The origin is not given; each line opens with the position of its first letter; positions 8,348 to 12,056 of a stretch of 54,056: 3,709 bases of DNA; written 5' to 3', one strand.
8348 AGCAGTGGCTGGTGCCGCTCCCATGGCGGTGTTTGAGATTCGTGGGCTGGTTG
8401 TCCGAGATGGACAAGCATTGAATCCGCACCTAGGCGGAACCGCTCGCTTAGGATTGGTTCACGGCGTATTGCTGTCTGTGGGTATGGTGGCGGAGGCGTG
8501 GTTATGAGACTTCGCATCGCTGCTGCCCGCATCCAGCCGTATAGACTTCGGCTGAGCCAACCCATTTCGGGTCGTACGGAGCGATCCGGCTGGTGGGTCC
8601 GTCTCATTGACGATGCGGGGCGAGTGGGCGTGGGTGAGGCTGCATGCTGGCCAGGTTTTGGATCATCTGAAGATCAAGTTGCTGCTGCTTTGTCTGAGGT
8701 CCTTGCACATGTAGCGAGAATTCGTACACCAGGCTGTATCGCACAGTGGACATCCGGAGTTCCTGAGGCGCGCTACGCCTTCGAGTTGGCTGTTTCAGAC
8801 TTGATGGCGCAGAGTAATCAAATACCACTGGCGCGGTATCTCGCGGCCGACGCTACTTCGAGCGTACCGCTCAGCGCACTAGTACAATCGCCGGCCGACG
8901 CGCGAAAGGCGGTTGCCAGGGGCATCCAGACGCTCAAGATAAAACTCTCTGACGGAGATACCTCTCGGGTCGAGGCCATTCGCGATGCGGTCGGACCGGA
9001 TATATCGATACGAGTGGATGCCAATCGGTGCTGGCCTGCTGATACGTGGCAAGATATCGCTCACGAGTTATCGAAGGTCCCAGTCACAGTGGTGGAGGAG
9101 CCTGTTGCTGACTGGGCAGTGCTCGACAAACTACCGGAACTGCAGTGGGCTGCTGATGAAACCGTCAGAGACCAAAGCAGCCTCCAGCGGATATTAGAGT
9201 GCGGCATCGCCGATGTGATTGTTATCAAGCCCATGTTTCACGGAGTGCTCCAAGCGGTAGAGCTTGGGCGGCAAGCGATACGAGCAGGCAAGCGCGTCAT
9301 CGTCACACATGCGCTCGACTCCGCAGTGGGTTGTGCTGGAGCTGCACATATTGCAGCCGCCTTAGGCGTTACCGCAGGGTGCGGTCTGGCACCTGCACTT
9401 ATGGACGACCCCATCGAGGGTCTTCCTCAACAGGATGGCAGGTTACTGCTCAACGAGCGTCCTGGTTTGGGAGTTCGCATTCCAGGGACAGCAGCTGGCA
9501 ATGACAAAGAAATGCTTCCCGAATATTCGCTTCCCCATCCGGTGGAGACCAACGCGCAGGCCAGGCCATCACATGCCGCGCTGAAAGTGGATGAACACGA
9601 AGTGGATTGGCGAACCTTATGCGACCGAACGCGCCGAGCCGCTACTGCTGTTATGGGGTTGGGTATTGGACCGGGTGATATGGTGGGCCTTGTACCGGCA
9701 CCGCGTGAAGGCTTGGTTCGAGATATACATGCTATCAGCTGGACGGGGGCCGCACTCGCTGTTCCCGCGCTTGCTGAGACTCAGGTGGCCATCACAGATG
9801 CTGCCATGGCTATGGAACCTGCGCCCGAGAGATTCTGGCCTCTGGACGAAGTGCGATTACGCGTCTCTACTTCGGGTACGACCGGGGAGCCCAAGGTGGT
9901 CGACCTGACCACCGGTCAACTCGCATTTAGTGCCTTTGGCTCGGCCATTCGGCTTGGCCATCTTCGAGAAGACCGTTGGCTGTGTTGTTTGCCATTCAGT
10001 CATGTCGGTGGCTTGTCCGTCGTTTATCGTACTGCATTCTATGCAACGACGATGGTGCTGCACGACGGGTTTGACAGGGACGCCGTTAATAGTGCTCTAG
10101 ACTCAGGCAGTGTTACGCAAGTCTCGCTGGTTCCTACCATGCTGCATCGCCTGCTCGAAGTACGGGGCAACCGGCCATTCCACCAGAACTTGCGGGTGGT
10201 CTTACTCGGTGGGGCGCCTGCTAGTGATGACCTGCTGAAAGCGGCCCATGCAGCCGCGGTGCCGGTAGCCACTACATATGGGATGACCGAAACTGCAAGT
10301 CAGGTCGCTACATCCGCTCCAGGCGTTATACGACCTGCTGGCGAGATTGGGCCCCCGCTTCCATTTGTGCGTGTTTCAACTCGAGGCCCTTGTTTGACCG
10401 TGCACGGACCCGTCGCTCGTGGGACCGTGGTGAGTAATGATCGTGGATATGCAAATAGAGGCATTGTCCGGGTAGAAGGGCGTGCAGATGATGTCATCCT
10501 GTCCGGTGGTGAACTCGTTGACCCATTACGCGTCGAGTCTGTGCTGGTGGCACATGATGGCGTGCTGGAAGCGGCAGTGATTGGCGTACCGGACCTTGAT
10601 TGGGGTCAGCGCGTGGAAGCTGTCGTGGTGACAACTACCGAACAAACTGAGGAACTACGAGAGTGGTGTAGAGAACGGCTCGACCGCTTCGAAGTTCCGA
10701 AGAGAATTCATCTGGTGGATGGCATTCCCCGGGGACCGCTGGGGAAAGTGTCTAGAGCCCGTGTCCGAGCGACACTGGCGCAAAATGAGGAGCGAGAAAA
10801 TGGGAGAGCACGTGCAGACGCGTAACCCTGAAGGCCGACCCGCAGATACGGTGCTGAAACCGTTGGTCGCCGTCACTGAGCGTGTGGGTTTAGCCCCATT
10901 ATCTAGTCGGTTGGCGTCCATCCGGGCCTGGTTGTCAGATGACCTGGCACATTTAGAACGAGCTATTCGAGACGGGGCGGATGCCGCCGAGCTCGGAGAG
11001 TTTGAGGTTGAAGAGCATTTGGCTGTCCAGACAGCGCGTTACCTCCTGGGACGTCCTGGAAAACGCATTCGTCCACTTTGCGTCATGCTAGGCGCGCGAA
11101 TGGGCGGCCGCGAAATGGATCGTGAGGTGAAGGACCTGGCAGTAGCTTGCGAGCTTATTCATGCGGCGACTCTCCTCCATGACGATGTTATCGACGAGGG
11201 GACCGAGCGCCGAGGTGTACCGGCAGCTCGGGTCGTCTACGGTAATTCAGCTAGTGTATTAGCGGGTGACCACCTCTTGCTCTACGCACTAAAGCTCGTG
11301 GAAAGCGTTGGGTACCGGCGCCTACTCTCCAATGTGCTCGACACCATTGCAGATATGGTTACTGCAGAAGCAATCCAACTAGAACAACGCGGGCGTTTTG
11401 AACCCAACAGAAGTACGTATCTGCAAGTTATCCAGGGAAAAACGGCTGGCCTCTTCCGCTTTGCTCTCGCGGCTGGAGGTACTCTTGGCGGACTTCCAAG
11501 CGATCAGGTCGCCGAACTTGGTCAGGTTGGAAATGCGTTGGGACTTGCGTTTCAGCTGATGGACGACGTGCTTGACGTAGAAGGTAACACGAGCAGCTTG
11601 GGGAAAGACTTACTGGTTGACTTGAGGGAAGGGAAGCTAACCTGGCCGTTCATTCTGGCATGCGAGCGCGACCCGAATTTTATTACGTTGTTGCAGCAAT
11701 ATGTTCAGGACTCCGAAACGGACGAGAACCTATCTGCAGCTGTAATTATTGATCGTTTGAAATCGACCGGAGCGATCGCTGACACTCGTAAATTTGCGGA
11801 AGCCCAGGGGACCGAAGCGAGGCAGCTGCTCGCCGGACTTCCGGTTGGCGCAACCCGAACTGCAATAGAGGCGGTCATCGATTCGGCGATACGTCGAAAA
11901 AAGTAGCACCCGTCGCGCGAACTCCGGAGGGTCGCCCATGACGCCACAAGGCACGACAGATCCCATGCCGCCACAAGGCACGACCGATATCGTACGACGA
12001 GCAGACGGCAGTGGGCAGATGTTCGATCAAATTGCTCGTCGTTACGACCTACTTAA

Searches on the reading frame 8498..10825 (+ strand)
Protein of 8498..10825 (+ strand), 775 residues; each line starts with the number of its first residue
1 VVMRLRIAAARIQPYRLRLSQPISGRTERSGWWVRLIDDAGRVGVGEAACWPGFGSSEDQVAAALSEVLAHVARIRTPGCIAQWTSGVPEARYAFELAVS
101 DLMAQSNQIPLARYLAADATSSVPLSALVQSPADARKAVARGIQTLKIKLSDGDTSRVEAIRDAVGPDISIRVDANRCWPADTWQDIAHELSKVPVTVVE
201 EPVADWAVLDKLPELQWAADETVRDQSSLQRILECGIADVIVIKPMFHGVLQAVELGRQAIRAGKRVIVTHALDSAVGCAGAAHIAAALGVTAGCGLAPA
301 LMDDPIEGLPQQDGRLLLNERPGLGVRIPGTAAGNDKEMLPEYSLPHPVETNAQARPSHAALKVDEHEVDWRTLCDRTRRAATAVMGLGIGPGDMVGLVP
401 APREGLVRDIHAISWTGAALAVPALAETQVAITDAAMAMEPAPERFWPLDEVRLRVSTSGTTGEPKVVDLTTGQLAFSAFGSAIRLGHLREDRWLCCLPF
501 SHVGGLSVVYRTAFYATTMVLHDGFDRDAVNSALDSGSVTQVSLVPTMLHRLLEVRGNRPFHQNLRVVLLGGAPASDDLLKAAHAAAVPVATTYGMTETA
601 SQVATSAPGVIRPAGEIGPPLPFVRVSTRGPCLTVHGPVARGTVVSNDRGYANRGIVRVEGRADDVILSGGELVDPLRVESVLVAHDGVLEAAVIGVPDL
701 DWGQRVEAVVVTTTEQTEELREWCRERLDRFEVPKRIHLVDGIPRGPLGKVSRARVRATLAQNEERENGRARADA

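Call 8: search_protein_families(library=pfam, proteins=[window:8498-10825:+], max_evalue=0.01)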
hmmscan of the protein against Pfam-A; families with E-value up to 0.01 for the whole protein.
window:8498-10825:+ (775 aa): 3 families
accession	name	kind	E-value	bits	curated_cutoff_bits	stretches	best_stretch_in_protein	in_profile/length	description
PF00501.34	AMP-binding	-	4.1e-36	125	29.9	2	456-626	168-353/384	AMP-binding enzyme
PF13378.12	MR_MLE_C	-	3.1e-27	96.2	29.4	1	133-328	4-215/219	Enolase C-terminal domain-like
PF13193.12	AMP-binding_C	-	3.8e-18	66.6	24.5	1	679-750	2-76/76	AMP-binding enzyme C-terminal domain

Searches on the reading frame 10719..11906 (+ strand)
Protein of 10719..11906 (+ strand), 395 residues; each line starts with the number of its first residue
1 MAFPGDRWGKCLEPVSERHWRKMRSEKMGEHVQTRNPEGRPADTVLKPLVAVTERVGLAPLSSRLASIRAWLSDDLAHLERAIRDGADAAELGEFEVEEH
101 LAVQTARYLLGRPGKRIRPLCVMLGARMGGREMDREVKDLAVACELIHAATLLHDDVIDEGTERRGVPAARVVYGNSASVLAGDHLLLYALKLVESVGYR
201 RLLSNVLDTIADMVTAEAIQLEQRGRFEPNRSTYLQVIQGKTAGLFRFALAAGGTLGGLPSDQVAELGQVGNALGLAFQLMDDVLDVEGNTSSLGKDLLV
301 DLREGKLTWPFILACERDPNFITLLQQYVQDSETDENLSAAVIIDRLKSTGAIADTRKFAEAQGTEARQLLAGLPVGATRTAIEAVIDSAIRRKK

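Call 8: search_protein_families(library=pfam, proteins=[window:10719-11906:+], max_evalue=0.01)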
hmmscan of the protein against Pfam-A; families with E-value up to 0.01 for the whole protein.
window:10719-11906:+ (395 aa): 1 family
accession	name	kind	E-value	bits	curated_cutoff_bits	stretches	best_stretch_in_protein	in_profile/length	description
PF00348.22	polyprenyl_synt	-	7.5e-61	205.9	27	1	103-340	5-246/251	Polyprenyl synthetase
